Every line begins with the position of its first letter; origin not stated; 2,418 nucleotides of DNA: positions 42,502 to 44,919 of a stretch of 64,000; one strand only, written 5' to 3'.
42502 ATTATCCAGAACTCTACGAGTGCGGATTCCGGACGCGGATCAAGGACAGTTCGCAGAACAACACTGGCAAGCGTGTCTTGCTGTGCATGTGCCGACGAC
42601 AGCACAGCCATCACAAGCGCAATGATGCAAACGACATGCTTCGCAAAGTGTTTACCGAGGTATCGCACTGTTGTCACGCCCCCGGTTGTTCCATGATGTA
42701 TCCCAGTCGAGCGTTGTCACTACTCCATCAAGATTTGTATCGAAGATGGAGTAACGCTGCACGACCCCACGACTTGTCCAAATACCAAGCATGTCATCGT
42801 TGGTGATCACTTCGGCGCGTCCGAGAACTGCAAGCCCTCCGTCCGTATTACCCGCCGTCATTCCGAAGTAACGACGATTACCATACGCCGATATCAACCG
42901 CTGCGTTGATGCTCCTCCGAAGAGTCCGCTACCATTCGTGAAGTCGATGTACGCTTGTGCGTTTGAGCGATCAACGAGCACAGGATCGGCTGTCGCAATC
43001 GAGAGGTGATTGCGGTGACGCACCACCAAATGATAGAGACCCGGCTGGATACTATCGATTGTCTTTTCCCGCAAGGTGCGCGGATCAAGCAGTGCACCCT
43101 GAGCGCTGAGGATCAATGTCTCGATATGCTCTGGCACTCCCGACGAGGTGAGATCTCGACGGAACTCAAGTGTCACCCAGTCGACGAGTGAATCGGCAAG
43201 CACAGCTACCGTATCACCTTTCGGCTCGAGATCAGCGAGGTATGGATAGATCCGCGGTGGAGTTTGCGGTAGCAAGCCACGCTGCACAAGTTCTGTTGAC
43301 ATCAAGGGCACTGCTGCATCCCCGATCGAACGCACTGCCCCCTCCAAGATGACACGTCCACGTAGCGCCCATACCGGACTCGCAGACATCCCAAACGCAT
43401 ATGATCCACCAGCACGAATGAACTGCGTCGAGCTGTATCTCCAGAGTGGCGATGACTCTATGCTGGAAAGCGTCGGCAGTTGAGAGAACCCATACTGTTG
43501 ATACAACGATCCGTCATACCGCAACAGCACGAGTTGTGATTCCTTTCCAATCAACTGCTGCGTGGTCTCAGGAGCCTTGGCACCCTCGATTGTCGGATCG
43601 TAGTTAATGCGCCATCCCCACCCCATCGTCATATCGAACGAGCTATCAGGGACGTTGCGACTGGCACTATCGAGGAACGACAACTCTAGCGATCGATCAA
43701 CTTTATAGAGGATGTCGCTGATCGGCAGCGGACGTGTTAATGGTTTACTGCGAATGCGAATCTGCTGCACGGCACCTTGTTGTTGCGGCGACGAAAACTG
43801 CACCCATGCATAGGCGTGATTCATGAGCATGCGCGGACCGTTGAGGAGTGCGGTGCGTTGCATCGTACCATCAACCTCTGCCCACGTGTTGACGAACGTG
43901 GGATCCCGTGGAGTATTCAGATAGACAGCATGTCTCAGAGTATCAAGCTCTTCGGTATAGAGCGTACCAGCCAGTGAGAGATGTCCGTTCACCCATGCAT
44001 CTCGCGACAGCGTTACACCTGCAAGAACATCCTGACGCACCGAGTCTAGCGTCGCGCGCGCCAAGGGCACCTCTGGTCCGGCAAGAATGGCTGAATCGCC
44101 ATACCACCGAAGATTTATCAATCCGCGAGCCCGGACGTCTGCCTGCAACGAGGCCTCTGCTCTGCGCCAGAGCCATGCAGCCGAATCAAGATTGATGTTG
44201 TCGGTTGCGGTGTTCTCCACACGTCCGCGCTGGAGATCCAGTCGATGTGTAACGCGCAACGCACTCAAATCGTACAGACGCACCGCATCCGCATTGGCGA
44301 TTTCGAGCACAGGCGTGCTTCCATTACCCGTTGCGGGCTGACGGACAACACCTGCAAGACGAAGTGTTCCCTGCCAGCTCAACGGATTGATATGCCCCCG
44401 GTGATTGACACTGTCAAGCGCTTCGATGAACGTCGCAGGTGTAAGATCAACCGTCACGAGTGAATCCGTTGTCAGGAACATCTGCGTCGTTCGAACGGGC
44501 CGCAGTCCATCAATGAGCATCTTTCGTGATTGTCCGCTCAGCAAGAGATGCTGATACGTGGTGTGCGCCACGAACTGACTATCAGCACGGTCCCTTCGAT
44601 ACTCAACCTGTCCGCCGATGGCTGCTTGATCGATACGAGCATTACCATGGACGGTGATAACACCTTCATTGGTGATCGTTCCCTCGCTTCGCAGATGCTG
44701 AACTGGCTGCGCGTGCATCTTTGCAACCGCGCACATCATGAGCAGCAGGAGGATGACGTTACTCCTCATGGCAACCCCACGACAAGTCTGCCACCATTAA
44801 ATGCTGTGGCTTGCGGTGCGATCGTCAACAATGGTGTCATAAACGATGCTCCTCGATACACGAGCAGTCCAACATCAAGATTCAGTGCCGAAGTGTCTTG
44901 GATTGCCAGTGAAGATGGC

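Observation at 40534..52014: Nine-gene translationally coupled operon encoding only signal-peptide proteins and ending in a beta-barrel: candidate undescribed surface-structure system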

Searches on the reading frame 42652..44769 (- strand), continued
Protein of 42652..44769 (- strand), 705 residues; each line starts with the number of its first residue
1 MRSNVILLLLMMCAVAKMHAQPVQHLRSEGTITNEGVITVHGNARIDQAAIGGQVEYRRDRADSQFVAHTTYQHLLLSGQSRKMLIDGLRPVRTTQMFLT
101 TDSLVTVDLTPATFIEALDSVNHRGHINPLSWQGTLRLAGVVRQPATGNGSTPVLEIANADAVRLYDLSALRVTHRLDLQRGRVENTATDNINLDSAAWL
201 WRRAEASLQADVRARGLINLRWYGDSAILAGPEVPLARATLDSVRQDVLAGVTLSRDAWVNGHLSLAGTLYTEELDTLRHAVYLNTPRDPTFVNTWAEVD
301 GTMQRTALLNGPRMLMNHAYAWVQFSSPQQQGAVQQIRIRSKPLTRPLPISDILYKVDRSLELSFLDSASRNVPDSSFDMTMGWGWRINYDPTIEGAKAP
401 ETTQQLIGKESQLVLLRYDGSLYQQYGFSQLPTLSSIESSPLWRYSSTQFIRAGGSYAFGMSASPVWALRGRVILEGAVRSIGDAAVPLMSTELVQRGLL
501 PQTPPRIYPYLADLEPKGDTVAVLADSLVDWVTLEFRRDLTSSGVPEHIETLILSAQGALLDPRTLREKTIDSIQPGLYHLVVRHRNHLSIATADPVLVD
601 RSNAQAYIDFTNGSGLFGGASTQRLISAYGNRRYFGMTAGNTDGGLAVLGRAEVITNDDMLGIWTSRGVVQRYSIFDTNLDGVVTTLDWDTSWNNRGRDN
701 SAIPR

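Call 44: fold_search(model_id=the predicted structure, library=pdb)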
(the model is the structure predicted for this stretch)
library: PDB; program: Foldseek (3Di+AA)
matches with E <= 10: 165; with E <= 0.001: 0
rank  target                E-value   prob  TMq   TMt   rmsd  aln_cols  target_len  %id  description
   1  7qpk_A                2.0e-01  0.06  0.11  0.15  21.1       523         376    8  Structure of the A-region of Awp14 from Candida glabrata (released 2023-01-18)
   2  7os1_B                5.6e-01  0.47  0.07  0.03   5.5        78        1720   23  Cryo-EM structure of Brr2 in complex with Fbp21 (released 2022-02-23)
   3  4v4c_B                6.9e-01  0.60  0.07  0.17   4.1        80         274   14  Crystal Structure of Pyrogallol-Phloroglucinol Transhydroxylase from Pelobacter acidigallici (released 2014-07-09)
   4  5b71_F                1.1e+00  0.47  0.07  0.42   4.8        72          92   12  Crystal structure of complement C5 in complex with SKY59 (released 2017-05-03)
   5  5urm_B                1.1e+00  0.33  0.07  0.03   5.4        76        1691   24  Crystal structure of human BRR2 in complex with T-1206548 (released 2017-07-19)
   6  7bdj_B                1.2e+00  0.30  0.07  0.03   4.8        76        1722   21  Human Brr2 Helicase Region in complex with C-tail deleted Jab1 and mant-ATPgammaS (released 2021-06-09)
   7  8r0a_B                1.2e+00  0.28  0.07  0.03   5.5        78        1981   22  Cryo-EM structure of the cross-exon pre-B+5'ss complex (released 2024-05-22)
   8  4f92                  1.3e+00  0.30  0.07  0.03   5.4        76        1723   24  Brr2 Helicase Region S1087L (released 2012-10-17)
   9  7bdk_B                1.4e+00  0.28  0.07  0.03   4.9        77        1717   21  Human Brr2 Helicase Region in complex with C-tail deleted Jab1 and ADP (released 2021-06-09)
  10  8rc0_B                1.4e+00  0.25  0.07  0.03   5.5        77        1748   22  Structure of the human 20S U5 snRNP (released 2024-03-27)
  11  5urm_A                1.5e+00  0.25  0.07  0.03   5.4        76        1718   24  Crystal structure of human BRR2 in complex with T-1206548 (released 2017-07-19)
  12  3jcr_C                1.6e+00  0.23  0.07  0.03   5.5        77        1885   23  3D structure determination of the human*U4/U6.U5* tri-snRNP complex (released 2016-03-09)
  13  6n2c_B                1.6e+00  0.10  0.14  0.21  13.0       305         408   10  The Crystal Structure of Caldicellulosiruptor hydrothermalis Tapirin C-terminal domain (released 2018-12-19)
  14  5b71_E                1.7e+00  0.33  0.07  0.42   4.8        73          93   12  Crystal structure of complement C5 in complex with SKY59 (released 2017-05-03)
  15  5urj                  1.7e+00  0.25  0.07  0.03   5.3        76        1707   24  Crystal structure of human BRR2 in complex with T-3905516 (released 2017-07-19)
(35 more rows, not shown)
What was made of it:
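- Tried and rejected: The G model against PDB gave nothing at E<0.2 (call 44).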

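Call 70: search_protein_families(library=ncbifam, proteins=[L046:17-7459:+, L046:7689-9941:+, L046:10001-12097:+, L046:12098-13429:+, L046:13426-15318:+, L046:15324-16724:+], max_evalue=0.01)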
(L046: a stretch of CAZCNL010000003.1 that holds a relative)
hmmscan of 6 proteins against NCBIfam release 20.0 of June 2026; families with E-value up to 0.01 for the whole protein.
L046:17-7459:+ (2480 aa): 2 families
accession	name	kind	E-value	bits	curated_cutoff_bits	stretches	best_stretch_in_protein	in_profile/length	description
NF000187.3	BlaMIR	exception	0.0061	15.7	882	0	1668-1732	85-149/381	MIR family cephalosporin-hydrolyzing class C beta-lactamase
NF038366.1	blaSFDC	exception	0.0073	15.4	840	0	1668-1734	85-151/382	SFDC family class C beta-lactamase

L046:7689-9941:+ (750 aa): 0 families

L046:10001-12097:+ (698 aa): 1 family
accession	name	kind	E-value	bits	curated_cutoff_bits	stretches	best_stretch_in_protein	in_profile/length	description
NF002344.0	PRK01305.2-1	equivalog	0.0013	18.4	252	1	545-666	108-233/241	arginyltransferase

L046:12098-13429:+ (443 aa): 0 families

L046:13426-15318:+ (630 aa): 1 family
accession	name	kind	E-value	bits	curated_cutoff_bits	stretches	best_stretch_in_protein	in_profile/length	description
TIGR04183.1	Por_Secre_tail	domain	2.9e-05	24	23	1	561-628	10-71/72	T9SS type A sorting domain-containing protein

L046:15324-16724:+ (466 aa): 40 families (the best 25 are shown)
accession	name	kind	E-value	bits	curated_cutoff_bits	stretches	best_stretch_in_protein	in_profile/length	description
NF053611.1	YiaD_Gzip_OmpA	equivalog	1.9e-25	89.8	175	1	347-462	95-206/206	YiaD family glycine zipper/OmpA-like lipoprotein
NF053613.1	OMP_toxin_LptF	equivalog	8.9e-18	64.9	400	1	365-462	148-245/256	lipotoxin F family OmpA-related lipoprotein LptF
NF053612.1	anchor_PA1041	equivalog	2.3e-17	63.7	250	1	327-462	104-235/236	PA1041 family peptidoglycan-binding anchor lipoprotein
NF053585.1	OMP_LP_YfiB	equivalog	2.3e-16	60.1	128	1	364-463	62-161/163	outer membrane lipoprotein YfiB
TIGR02802.1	Pal_lipo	equivalog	4.2e-16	58.9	125.35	1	364-461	6-103/104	peptidoglycan-associated lipoprotein Pal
NF045787.1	OmpABordt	equivalog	6.3e-16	58.6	200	1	337-460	68-187/194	outer membrane protein OmpA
NF006508.0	PRK08944.1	subfamily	1.9e-15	56.9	259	1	363-465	184-290/304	MotB family protein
TIGR03350.1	type_VI_ompA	equivalog_domain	3.1e-15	56.3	139.8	1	365-461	37-136/137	type VI secretion system protein TssL, long form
NF008067.1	PRK10802.1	equivalog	6.8e-14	52.1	261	1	368-459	77-168/171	peptidoglycan-associated lipoprotein Pal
NF005444.0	PRK07033.1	equivalog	3.3e-13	49.4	520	1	365-462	321-421/438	DotU family type VI secretion system protein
NF006541.1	PRK09038.1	equivalog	1.1e-11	44.9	283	1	350-464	137-250/253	flagellar motor protein MotD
NF053607.1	CHU_0125_OmpA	equivalog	4.6e-11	41.9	620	1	377-459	550-633/639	CHU_0125 family OmpA-like outer membrane integrity protein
NF033763.1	exchanger_TraB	exception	1.1e-10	40.2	700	1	376-461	410-496/522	outer membrane exchange protein TraB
NF007804.1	PRK10510.1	equivalog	1.2e-10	41.2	307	1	363-462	117-216/219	OmpA family lipoprotein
NF005999.0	PRK08126.1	subfamily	1.7e-10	40.3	571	1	391-462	355-430/432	hypothetical protein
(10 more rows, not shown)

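Call 89: find_related_loci(query=A1, collection=viral_contigs, flank=8000)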
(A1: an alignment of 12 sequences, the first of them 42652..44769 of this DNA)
Query A1 (705 aa) in viral_contigs; peptide patterns used: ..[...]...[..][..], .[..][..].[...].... (x = any residue, [..] = any of these).
23 stretches matched a pattern, but none encodes a relative of the query by tblastn (E <= 1e-3).

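Call 102: search_solved_structures(query=A1, max_evalue=1)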
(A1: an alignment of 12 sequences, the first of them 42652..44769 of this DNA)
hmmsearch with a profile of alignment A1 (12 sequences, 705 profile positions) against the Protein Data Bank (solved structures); distinct sequences matched with E-value up to 1: 0.

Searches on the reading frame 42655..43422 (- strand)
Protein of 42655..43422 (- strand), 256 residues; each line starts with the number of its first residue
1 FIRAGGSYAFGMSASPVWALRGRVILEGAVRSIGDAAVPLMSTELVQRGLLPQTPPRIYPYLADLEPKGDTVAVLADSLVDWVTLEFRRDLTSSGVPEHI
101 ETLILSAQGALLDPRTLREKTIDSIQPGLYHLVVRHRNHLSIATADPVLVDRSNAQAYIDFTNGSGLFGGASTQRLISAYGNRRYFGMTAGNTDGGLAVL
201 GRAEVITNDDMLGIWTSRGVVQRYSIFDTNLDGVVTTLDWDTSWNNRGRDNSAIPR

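Call 78: search_protein_representatives(protein=window:42655-43422:-)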
Query: 256 residues. Proteins with E-value up to 0.001 (for the whole library): 3312; up to 1e-10: 209; up to 1e-30: 8. The best 150 are listed.
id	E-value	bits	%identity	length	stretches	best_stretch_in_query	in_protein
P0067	9.4e-91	320.2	57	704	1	1-256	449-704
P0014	8.5e-60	218.8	45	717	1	2-250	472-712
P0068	1.7e-56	207.9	45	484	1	5-256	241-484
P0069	1.3e-55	205.1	44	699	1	2-251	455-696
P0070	6.0e-55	202.9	44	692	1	4-256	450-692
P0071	2.5e-32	128.8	37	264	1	4-250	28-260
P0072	2.7e-31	125.4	35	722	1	2-251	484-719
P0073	9.6e-31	123.6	37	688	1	6-250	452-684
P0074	8.8e-30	120.4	35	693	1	1-255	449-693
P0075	1.3e-28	116.6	33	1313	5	72-195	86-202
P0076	2.7e-28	115.6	37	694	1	5-251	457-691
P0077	5.4e-28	114.6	37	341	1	6-251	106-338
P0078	1.6e-27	113.0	38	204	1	41-255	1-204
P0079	2.3e-27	112.5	41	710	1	5-254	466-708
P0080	3.5e-27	111.9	38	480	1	2-254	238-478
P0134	1.1e-17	80.8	34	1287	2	39-239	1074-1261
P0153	3.4e-14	69.3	34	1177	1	8-248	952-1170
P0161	6.2e-13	65.2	36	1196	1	77-249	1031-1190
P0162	7.0e-13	65.1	32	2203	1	20-254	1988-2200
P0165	8.7e-13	64.8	36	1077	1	40-249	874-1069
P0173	1.4e-12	64.0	34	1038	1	69-252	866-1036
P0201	4.6e-12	62.4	33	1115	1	24-251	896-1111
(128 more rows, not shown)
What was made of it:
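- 42655..43422 (-): G residues 450-705: widespread unannotated C-terminal domain (motifs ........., HRNHLS, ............, WNNR). 3,312 representative proteins match at E<=1e-3, almost always at their extreme C-terminus (call 78).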

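Call 79: search_protein_families(library=pfam, proteins=[P0162, P0134, P0153, P0161, P0165, P0173, P0201, P0071], max_evalue=0.001)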
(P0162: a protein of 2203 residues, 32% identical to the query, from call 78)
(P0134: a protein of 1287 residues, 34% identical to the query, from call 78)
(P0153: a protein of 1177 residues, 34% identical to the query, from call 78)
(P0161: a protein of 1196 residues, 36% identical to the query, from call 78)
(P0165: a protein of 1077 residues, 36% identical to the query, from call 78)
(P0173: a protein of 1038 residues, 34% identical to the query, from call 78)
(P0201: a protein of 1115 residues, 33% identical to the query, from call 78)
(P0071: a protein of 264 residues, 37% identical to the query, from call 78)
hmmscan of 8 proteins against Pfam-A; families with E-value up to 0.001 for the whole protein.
P0162 (2203 aa): 6 families
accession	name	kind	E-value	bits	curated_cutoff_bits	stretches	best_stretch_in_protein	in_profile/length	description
PF13385.13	Laminin_G_3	-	2e-62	210.3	27.6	3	1807-1967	2-150/151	Concanavalin A-like lectin/glucanases superfamily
PF00657.28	Lipase_GDSL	-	2.3e-16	61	23.6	2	151-357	1-206/208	GDSL-like Lipase/Acylhydrolase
PF13472.12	Lipase_GDSL_2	-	9.4e-16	59.3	32.9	2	154-353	2-177/178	GDSL-like Lipase/Acylhydrolase family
PF05345.18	He_PIG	-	7.8e-10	39.5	24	1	1673-1752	2-96/96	Putative Ig domain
PF21471.3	Reelin_subrepeat-B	-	1.2e-07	32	27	0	1369-1409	56-96/127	Reelin subrepeat B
PF00801.26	PKD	-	0.0002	21.7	23.5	0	1717-1751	46-80/80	PKD domain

P0134 (1287 aa): 7 families
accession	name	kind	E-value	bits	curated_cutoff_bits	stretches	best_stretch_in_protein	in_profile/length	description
PF13385.13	Laminin_G_3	-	2.2e-42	145.2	27.6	2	567-721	7-150/151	Concanavalin A-like lectin/glucanases superfamily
PF00657.28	Lipase_GDSL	-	1.2e-12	48.9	23.6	1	145-387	1-207/208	GDSL-like Lipase/Acylhydrolase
PF13472.12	Lipase_GDSL_2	-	6e-11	43.6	32.9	1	148-381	2-176/178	GDSL-like Lipase/Acylhydrolase family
PF05345.18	He_PIG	-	8.2e-11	42.6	24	1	741-821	2-95/96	Putative Ig domain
PF02210.31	Laminin_G_2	-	7.8e-10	39.7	22.9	1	936-1022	27-99/126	Laminin G domain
PF00054.30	Laminin_G_1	-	4.5e-06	27.3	24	0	936-980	28-71/131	Laminin G domain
PF02973.23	Sialidase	-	0.00046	20.2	26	0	662-723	120-183/189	Sialidase, N-terminal domain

P0153 (1177 aa): 0 families

P0161 (1196 aa): 0 families

P0165 (1077 aa): 1 family
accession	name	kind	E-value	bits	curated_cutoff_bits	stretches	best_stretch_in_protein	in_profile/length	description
PF13229.12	Beta_helix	-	6.2e-06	26.4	25.9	1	479-658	2-153/158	Right handed beta helix region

P0173 (1038 aa): 2 families
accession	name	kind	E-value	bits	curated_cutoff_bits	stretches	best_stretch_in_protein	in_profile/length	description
PF01839.29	FG-GAP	-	2.7e-82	270.1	22.1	11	626-661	1-37/37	FG-GAP repeat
PF13517.12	FG-GAP_3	-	3.5e-37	127.2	26.9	8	517-586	1-61/61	FG-GAP-like repeat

P0201 (1115 aa): 0 families

P0071 (264 aa): 0 families

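Call 83: search_protein_families(library=ncbifam, proteins=[P0162, P0134, P0153, P0165, P0173, P0071, P0201], max_evalue=0.01)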
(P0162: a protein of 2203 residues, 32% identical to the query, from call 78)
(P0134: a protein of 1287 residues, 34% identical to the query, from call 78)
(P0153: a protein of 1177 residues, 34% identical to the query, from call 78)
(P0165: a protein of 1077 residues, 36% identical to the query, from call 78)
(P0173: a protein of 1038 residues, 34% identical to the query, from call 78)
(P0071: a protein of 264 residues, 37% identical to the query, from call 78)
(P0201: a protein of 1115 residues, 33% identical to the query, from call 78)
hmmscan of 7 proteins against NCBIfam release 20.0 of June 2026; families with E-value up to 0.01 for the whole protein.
P0162 (2203 aa): 1 family
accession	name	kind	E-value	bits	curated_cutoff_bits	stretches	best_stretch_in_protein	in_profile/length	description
NF052521.1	TafC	equivalog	5.2e-43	147.6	410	3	1077-1329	110-362/373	TafC family fimbrial protein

P0134 (1287 aa): 1 family
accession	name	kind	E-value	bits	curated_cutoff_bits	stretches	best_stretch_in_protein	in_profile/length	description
NF052521.1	TafC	equivalog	4.8e-19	68.7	410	2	519-728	149-363/373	TafC family fimbrial protein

P0153 (1177 aa): 0 families

P0165 (1077 aa): 1 family
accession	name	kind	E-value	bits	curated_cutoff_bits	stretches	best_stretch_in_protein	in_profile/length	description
TIGR04247.1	NosD_copper_fam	subfamily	6.5e-14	51.3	300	2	434-550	3-123/377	nitrous oxide reductase family maturation protein NosD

P0173 (1038 aa): 1 family
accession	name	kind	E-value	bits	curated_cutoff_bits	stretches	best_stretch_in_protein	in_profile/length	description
NF047539.1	XAC2610_fam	domain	2e-16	60.2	35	0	738-767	3-31/89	XAC2610-related protein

P0071 (264 aa): 0 families

P0201 (1115 aa): 0 families
